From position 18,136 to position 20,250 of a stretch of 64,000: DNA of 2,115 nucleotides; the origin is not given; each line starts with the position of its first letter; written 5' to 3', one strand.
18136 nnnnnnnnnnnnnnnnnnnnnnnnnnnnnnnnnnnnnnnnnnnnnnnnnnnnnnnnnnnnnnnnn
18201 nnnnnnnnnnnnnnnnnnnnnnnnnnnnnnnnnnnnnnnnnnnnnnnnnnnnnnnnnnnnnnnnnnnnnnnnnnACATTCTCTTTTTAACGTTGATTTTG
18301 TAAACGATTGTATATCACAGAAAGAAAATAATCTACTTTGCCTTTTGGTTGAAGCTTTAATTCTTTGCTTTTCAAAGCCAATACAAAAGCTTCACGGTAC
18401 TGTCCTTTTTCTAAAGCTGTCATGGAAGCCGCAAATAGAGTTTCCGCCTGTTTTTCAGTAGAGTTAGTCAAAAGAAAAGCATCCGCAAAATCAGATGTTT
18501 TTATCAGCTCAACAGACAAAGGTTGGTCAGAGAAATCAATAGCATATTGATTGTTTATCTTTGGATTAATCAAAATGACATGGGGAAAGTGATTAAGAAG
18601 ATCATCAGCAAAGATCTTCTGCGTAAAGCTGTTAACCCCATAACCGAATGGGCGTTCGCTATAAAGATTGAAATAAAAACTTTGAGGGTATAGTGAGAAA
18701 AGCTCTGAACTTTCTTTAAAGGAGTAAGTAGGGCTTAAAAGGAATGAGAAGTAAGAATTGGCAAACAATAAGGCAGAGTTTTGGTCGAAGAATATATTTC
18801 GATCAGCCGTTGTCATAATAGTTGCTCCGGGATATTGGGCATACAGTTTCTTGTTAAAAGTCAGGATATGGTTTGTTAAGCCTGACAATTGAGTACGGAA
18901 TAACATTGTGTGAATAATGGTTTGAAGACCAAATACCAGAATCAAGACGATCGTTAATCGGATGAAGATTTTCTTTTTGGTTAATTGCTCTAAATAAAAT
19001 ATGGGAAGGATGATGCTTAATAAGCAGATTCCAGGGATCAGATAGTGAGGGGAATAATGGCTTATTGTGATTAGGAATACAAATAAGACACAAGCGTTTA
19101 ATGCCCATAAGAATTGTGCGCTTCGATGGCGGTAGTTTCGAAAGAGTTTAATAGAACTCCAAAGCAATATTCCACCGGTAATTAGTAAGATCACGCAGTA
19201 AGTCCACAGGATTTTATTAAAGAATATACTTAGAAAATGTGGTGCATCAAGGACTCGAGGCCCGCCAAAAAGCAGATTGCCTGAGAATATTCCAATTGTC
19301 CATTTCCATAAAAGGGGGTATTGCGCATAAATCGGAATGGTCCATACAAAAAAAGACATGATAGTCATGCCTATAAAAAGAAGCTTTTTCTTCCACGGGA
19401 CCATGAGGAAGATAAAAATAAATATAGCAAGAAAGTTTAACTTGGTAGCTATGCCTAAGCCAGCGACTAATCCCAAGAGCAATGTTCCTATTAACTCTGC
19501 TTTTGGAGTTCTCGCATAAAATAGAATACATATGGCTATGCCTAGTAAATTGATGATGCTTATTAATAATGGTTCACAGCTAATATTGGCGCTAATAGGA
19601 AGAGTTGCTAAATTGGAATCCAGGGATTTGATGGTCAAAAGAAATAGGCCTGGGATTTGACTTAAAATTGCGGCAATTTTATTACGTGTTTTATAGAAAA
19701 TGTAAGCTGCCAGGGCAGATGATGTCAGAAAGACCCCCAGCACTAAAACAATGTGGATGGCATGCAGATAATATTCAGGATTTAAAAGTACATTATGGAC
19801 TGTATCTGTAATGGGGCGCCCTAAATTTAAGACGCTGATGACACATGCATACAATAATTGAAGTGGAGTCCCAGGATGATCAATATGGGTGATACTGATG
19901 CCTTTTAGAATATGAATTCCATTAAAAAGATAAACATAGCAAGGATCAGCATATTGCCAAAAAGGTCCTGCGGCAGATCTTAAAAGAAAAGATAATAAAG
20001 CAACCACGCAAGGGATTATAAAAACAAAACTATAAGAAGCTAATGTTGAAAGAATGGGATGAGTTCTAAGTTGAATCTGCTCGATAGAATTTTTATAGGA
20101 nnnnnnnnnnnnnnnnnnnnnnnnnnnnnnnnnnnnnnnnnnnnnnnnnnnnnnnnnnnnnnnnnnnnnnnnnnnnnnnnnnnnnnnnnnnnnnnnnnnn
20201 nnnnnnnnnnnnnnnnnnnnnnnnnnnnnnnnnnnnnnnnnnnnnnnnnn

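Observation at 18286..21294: Acyltransferase-3 (OafA-type) domain fused in-frame to one copy of the unknown GT-C-like family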

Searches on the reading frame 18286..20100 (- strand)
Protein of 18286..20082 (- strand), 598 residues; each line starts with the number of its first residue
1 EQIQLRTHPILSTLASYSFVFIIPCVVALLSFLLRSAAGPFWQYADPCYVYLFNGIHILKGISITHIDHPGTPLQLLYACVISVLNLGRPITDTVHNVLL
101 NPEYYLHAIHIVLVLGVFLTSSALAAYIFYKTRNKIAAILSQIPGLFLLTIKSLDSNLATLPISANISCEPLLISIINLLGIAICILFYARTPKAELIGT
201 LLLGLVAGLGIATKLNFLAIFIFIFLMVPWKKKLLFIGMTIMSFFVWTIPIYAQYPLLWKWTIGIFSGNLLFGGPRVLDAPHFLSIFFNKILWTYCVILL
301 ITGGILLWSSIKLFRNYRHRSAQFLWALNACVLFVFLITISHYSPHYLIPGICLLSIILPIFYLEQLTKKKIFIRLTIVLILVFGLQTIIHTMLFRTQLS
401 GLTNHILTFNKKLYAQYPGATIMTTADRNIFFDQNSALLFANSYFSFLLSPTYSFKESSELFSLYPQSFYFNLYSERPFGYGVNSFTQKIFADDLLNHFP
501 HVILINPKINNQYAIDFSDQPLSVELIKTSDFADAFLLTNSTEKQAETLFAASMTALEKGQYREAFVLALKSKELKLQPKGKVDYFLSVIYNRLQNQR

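Call 12: find_homologous_proteins(query=A1, max_evalue=0.001)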
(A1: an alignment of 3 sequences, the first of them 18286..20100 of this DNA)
Query A1 (3 sequences) (604 aa, profile of the alignment): 14 proteins with E <= 0.001 among 8000 candidates.
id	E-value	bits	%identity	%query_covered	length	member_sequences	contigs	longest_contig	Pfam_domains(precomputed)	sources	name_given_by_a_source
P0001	1.6e-291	986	100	100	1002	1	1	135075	PF01757.29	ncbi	-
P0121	2.3e-200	685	44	96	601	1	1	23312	-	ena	-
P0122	1.8e-195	669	45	94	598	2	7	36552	-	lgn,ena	-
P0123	8.9e-166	571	39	96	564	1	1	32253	-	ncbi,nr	ncbi:MAG: hypothetical protein HQL21_04290 [Candidatus Omnitrophica bacterium]|nr:hypothetical prote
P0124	9.0e-156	538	37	96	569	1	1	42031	-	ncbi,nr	ncbi:MAG: hypothetical protein HQL15_03205 [Candidatus Omnitrophica bacterium]|nr:hypothetical prote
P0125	4.6e-137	476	34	96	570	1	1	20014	-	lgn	-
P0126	6.8e-43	165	29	56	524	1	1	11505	-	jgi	jgi:hypothetical protein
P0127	7.6e-40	155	26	55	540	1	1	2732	PF26626.1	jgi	jgi:hypothetical protein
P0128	1.6e-32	131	28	84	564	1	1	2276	-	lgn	-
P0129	1.0e-31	128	30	58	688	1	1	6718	-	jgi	jgi:hypothetical protein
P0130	2.1e-30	124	24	89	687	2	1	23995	-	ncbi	-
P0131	1.4e-29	121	27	75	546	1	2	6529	-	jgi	jgi:hypothetical protein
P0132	1.3e-23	102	29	39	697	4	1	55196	PF00754.32,PF22633.4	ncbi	ncbi:MAG: discoidin domain-containing protein [Bryobacteraceae bacterium]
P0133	4.2e-8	50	26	54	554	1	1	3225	-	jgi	jgi:hypothetical protein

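Call 19: search_protein_representatives(alignment_id=A1)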
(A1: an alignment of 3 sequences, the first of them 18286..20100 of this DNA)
Query: 3 sequences, 583 profile positions. Proteins with E-value up to 0.001 (for the whole library): 2085; up to 1e-10: 1586; up to 1e-30: 663. The best 150 are listed.
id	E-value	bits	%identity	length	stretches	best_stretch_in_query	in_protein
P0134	0.0e+00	1044.6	-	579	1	1-582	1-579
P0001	5.2e-292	986.2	-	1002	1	1-583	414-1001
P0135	3.1e-278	940.7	-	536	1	49-583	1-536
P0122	5.6e-196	669.1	-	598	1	7-581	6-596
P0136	5.9e-186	636.0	-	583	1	3-582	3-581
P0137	8.8e-173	592.5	-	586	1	2-580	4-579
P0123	2.8e-166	571.0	-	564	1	2-573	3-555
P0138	2.0e-154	531.9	-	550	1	21-582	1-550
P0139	2.9e-146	504.9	-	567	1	4-580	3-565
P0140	8.1e-141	487.0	-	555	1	5-581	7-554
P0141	5.0e-140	484.3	-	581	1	2-581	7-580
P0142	2.2e-139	482.2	-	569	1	3-581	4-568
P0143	1.4e-125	436.6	-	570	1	10-567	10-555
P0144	1.2e-122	426.9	-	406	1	2-381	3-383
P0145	1.6e-116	406.8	-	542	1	1-556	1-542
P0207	2.7e-50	188.0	-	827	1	10-484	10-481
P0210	6.6e-50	186.8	-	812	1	3-464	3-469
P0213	1.5e-49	185.6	-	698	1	9-486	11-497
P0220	3.4e-48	181.1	-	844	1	10-459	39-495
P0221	1.0e-47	179.6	-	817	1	6-462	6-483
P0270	2.3e-44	168.4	-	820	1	8-465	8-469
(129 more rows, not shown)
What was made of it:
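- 18835..20055 (-): Membrane part of the GT-C-fold module, residues ~414-820. Family profile match 414-1001 (call 19).
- Family: 2085 representatives at E<=1e-3 and 663 at E<=1e-30 (call 19).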

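Call 21: search_protein_families(library=pfam, proteins=[P0127, P0126, P0129, P0207, P0210, P0220, P0221, P0270, P0213], max_evalue=0.01)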
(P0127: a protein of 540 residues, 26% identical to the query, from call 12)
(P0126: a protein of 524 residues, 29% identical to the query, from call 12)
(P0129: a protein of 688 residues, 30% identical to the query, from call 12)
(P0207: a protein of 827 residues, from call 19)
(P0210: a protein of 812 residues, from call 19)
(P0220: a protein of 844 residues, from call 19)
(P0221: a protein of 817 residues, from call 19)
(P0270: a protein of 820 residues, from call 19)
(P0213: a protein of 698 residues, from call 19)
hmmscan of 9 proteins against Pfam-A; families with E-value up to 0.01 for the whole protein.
P0127 (540 aa): 0 families

P0126 (524 aa): 0 families

P0129 (688 aa): 0 families

P0207 (827 aa): 1 family
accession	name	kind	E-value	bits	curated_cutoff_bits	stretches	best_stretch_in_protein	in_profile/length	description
PF02018.23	CBM_4_9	-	3.6e-05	24.6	25.9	0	710-809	27-135/136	Carbohydrate binding domain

P0210 (812 aa): 0 families

P0220 (844 aa): 0 families

P0221 (817 aa): 0 families

P0270 (820 aa): 0 families

P0213 (698 aa): 0 families
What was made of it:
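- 18289..18834 (-): C-terminal soluble alpha/beta plus helical-hairpin (TPR-like) domain, residues ~821-1002, inferred to be extracytoplasmic and to recognise the acceptor. In distant family members this domain is replaced or extended by discoidin and CBM_4_9-like domains (calls 12, 21).
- Distant members carry carbohydrate-binding-type C-terminal domains (calls 12, 21).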

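Call 22: predict_structure(alignment_id=A2)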
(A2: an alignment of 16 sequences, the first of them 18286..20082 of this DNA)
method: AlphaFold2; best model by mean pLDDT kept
length: 598 residues; sequences in the alignment: 16
mean_pLDDT: 88.5   pTM: 0.87
mean pLDDT of the five models: 88.5, 88.4, 86.9, 86.7, 86.4
residues with pLDDT >= 90: 385; 70-90: 159; 50-70: 45; < 50: 9
segments of 3 or more residues with pLDDT < 50: 271-274
pLDDT, mean of each block of 10 residues (from residue 1): 56 88 96 93 80 91 68 93 97 95 96 97 97 96 92 83 90 96 97 97 97 90 94 98 94 82 69 56 84 89 96 95 97 89 82 96 92 92 92 93 92 94 81 85 63 68 91 76 88 95 87 78 94 94 95 95 96 91 91 83
secondary structure, 60 per line:
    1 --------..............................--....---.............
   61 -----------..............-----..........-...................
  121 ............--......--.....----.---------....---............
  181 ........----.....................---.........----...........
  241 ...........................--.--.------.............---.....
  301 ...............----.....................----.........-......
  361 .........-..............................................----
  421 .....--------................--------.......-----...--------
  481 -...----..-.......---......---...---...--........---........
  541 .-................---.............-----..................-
elements in order: H9-38 H41-44 H48-60 H72-85 H91-100 H102-132 H135-140 H143-147 H169-188 H193-213 H217-225 H230-267 H280-292 H296-315 H320-340 H345-353 H355-369 H371-416 E421-425 H434-449 H458-464 E470-472 E482-484 H492-498 E502-507 E522-529 E533-541 H543-558 H562-574 H580-597
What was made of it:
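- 18835..20055 (-): AF2 pLDDT 88.5 and pTM 0.87 (call 22).
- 19945..19947 (-): Codon of D450 (module D46), the invariant Asp of the 'DPxYxY' motif in the first extracytoplasmic loop; candidate catalytic base or metal ligand. It lies between TM1 (H9-38) and the juxtamembrane helix H48-60 in the model (call 22).
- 18289..18834 (-): AF2 secondary structure: strands E421-541 and helices H543-597 in module numbering (call 22).
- On GT-C fold glycosyltransferase superfamily: The AF2 model has pLDDT 88.5 (call 22). It lies between TM1 and the first juxtamembrane helix of the model (call 22).
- GT-C fold: AF2 pLDDT 88.5 and pTM 0.87 (call 22).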

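Call 25: fold_search(model_id=the predicted structure, library=pdb)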
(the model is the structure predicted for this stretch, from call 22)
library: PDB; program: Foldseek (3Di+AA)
matches with E <= 10: 430; with E <= 0.001: 3
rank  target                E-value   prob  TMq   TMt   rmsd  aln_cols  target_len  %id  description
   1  5f15                  1.5e-04  1.00  0.42  0.45  11.4       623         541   12  Crystal Structure of ArnT from Cupriavidus metallidurans bound to Undecaprenyl phosphate (released 2016-02-17)
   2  9i5k_A                3.6e-04  1.00  0.40  0.46   8.0       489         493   16  Structure of the Chaetomium thermophilum Pmt4 homodimer (C2 symmetry) (released 2025-12-24)
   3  5ezm                  3.9e-04  1.00  0.42  0.46  12.2       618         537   12  Crystal Structure of ArnT from Cupriavidus metallidurans in the apo state (released 2016-02-17)
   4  9s6u_A                1.9e-03  1.00  0.42  0.45   9.4       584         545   14  Ternary cryo-EM structure of human ALG9 with Dol25-PP-GlcNAc2Man8, Dol25-P-Man and Fab (released 2026-03-18)
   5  8agc_A                2.4e-03  1.00  0.34  0.31  14.3       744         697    8  Structure of yeast oligosaccharylransferase complex with lipid-linked oligosaccharide and non-acceptor peptide bound (released 2022-12-07)
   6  7zlh_A                2.5e-03  1.00  0.42  0.39  11.8       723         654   12  Cryo-EM structure of C-mannosyltransferase CeDPY19, in apo state, bound to CMT2-Fab and anti-Fab nanobody (released 2023-01-11)
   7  3waj                  2.6e-03  1.00  0.36  0.28  12.6       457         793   15  Crystal structure of the Archaeoglobus fulgidus oligosaccharyltransferase (O29867_ARCFU) complex with Zn and sulfate (released 2013-10-30)
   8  8if8_C                4.5e-03  1.00  0.36  0.36  16.1       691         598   10  Arabinosyltransferase AftA (released 2023-05-31)
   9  6c26_A                5.2e-03  0.99  0.32  0.30  15.2       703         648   10  The Cryo-EM structure of a eukaryotic oligosaccharyl transferase complex (released 2018-01-31)
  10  8b6l_I                8.3e-03  1.00  0.34  0.31  16.3       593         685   12  Subtomogram average of the human Sec61-TRAP-OSTA-translocon (released 2022-12-07)
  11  7zli_A                8.6e-03  0.99  0.38  0.35  13.8       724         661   12  Cryo-EM structure of C-mannosyltransferase CeDPY19, in complex with Dol25-P-Man and bound to CMT2-Fab and anti-Fab nan (released 2023-01-11)
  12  9s6r_A                1.3e-02  1.00  0.37  0.53   8.3       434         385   12  Ternary cryo-EM structure of yeast ALG3 with Dol25-PP-GlcNAc2Man5, Dol25-P-Man, and Fab (released 2026-03-18)
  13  9i5l_A                1.3e-02  1.00  0.25  0.22   9.2       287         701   18  Structure of the Chaetomium thermophilum Pmt4 homodimer (C1 symmetry) (released 2025-12-24)
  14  6p25_A                1.7e-02  1.00  0.25  0.21  11.7       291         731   16  Structure of S. cerevisiae protein O-mannosyltransferase Pmt1-Pmt2 complex bound to the sugar donor and a peptide acce (released 2019-07-10)
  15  6s7t_A                1.7e-02  0.99  0.34  0.30  11.3       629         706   11  Cryo-EM structure of human oligosaccharyltransferase complex OST-B (released 2019-12-18)
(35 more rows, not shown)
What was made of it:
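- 18835..20055 (-): Foldseek top hits are ArnT, Pmt4, ALG9, STT3, DPY19, AftA, ALG3 and Emb (call 25).
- On GT-C fold glycosyltransferase superfamily: Foldseek PDB ranks 1-19 are all GT-C enzymes, with ArnT at E=1.5e-4 and TM 0.42/0.45, and probability 0.98-1.0 (call 25).
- The top 19 Foldseek PDB hits are all GT-C enzymes with probability 0.98-1.0, and unrelated GPCRs follow at probability <0.45 (call 25). The best structural hit is ArnT, which modifies lipid A (call 25).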

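Call 30: find_related_loci(query=A3, collection=genome_contigs, flank=10000)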
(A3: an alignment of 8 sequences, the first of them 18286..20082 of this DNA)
Query A3 (598 aa) in genome_contigs; peptide patterns used: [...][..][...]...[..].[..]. (x = any residue, [..] = any of these).
164 stretches matched a pattern; 148 encode a relative of the query (tblastn E <= 1e-3); the best 80 are kept; 80 distinct loci.
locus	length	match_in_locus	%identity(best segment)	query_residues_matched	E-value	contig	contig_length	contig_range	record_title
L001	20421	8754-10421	39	11-590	8e-117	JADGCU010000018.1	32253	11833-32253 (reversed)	MAG: Candidatus Omnitrophota bacterium isolate nXXbin4 nXX_bin4_NODE_143_length_32253_cov_6.387912, whole genome shotgun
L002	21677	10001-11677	37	14-590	2e-109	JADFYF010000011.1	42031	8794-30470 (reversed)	MAG: Candidatus Omnitrophota bacterium isolate nDJH6bin18 nDJH6_bin18_NODE_11_length_42031_cov_4.029544, whole genome sh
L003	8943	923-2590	35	16-590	1e-101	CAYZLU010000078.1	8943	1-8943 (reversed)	MAG TPA_asm: uncultured Planctomycetales bacterium isolate binchicken_co241_372 genome assembly, contig: NODE_8202_lengt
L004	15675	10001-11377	25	39-495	1e-31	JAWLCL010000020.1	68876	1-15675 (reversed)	MAG: Mariniphaga sp. isolate 15dZY3.bin.44 NODE_661_length_68876_cov_5.921805, whole genome shotgun sequence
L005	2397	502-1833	29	35-474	4e-29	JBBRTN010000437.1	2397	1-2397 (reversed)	MAG: Ignavibacteria bacterium isolate La2_metabat2.229 La2_metabat2.229_K_3168746L2397_cov_9.0000, whole genome shotgun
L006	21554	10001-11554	26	41-575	1e-28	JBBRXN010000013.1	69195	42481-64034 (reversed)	MAG: Bacteroidales bacterium isolate La4_metabat2.215 La4_metabat2.215_K_2484781_L_69195_cov_78.9740, whole genome shotg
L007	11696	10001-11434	28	17-494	9e-29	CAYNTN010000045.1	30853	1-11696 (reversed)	MAG TPA_asm: uncultured Ignavibacteriaceae bacterium isolate SRP173033_co3_149 genome assembly, contig: NODE_1579_length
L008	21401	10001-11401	27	20-485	9e-29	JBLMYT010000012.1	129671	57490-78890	MAG: Candidatus Omnitrophota bacterium isolate MAG222 PRJNA951521_bin77_renamed_11, whole genome shotgun sequence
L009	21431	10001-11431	28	17-484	4e-28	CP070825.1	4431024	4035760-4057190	MAG: Candidatus Aminicenantes bacterium isolate bin112 chromosome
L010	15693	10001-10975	28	31-355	2e-27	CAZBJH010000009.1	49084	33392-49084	MAG TPA_asm: uncultured Bacteroidales bacterium isolate binchicken_co228_355 genome assembly, contig: NODE_733_length_49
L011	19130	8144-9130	31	19-350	4e-27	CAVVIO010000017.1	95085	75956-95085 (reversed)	MAG: uncultured Bacteroidales bacterium isolate MFD02923.bin.2.58 genome assembly, contig: contig_20901, whole genome sh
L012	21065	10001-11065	28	18-371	1e-25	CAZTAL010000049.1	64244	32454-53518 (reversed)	MAG TPA_asm: uncultured Prolixibacteraceae bacterium isolate SRP067234_co1_248 genome assembly, contig: k99_1010081, who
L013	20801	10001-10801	33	22-289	2e-25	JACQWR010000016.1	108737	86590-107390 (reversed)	MAG: Deltaproteobacteria bacterium isolate NC_groundwater_1494_Pr4_B-0.1um_54_14 SR1-18-B1_scaffold_333375, whole genome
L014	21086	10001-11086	29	19-380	1e-25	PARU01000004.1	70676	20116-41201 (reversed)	MAG: Rickettsiales bacterium isolate SAT201 63322, whole genome shotgun sequence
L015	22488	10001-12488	27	19-412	4e-25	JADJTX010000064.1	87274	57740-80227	MAG: Ignavibacteria bacterium isolate Hirt_18-Q3-R61-65_BATAC.172 tig01348862-10-872940, whole genome shotgun sequence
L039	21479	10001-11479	26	46-526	9e-22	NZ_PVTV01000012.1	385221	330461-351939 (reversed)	Jezberella montanilacus strain MWH-P2sevCIIIb Ga0121177_102, whole genome shotgun sequence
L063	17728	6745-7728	26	36-364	3e-20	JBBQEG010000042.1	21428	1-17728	MAG: Opitutales bacterium isolate Co_metawrap_1116 Cmw_1116_k141_24130411_length_21428_cov_13.6787, whole genome shotgun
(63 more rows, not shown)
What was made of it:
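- Tried and rejected: I repeated it with 8 closer sequences (call 30).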

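Call 38: search_protein_families(library=pfam, proteins=[window:18286-20082:-], max_evalue=5)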
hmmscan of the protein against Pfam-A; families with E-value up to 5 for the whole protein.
window:18286-20082:- (598 aa): 0 families

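Call 40: find_encoding_contigs(protein=P0121, flank=10000, max_places=3)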
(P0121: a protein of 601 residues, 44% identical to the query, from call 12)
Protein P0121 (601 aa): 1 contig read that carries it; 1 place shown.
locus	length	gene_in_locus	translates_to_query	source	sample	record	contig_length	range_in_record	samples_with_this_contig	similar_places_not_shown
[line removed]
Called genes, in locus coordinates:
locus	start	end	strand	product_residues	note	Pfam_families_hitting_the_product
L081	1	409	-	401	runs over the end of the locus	-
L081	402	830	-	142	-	-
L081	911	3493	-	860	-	PF05342:Peptidase_M26_N (weak), PF26549:Tricorn_N (faint), PF18998:Flg_new_2, PF07705:CARDB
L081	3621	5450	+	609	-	PF01522:Polysacc_deac_1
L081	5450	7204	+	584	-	-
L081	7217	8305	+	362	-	PF01757:Acyl_transf_3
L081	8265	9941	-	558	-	PF10131:PTPS_related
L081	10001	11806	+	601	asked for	-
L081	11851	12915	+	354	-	PF01757:Acyl_transf_3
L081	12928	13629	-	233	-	PF01863:YgjP-like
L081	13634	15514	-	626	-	PF13231:PMT_2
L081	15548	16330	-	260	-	PF07719:TPR_2 (faint), PF00515:TPR_1 (faint), PF13174:TPR_6 (faint), PF13414:TPR_11 (weak)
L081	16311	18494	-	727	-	PF09586:YfhO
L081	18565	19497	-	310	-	PF00535:Glycos_transf_2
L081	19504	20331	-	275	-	PF13489:Methyltransf_23, PF13847:Methyltransf_31, PF08241:Methyltransf_11, PF08242:Methyltransf_12, PF13649:Methyltransf_25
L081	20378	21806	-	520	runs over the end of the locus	?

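Call 41: find_encoding_contigs(protein=P0122, flank=10000, max_places=4)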
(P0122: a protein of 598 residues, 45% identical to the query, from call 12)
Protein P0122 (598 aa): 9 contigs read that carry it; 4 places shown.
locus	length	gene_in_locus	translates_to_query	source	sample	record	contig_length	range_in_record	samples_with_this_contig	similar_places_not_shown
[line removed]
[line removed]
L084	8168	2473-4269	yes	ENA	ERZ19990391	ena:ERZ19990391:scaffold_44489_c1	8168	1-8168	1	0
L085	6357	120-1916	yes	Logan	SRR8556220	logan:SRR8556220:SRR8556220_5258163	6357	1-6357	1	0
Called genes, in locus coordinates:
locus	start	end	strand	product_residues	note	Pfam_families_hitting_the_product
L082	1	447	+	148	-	?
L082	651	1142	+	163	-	-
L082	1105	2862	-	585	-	PF10131:PTPS_related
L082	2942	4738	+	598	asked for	-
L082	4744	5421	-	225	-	PF01863:YgjP-like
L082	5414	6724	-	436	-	PF13472:Lipase_GDSL_2 (weak)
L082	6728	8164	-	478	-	PF03062:MBOAT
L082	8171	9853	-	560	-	PF00702:Hydrolase (faint), PF13419:HAD_2 (faint)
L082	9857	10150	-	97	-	-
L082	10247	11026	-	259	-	PF13424:TPR_12 (faint), PF13174:TPR_6 (faint), PF07719:TPR_2 (faint), PF00515:TPR_1 (faint), PF13176:TPR_7 (faint), PF13414:TPR_11 (weak), PF14559:TPR_19 (weak)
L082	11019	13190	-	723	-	-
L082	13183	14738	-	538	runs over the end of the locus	PF25182:NonGDSL (faint), PF13472:Lipase_GDSL_2 (weak), PF13176:TPR_7 (faint), PF13424:TPR_12 (faint), PF00515:TPR_1 (faint), PF13181:TPR_8 (faint), PF13428:TPR_14 (faint), PF07719:TPR_2 (weak), +3 more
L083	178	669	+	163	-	-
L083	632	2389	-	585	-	PF10131:PTPS_related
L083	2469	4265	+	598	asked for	-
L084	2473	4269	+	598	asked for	-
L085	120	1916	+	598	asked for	-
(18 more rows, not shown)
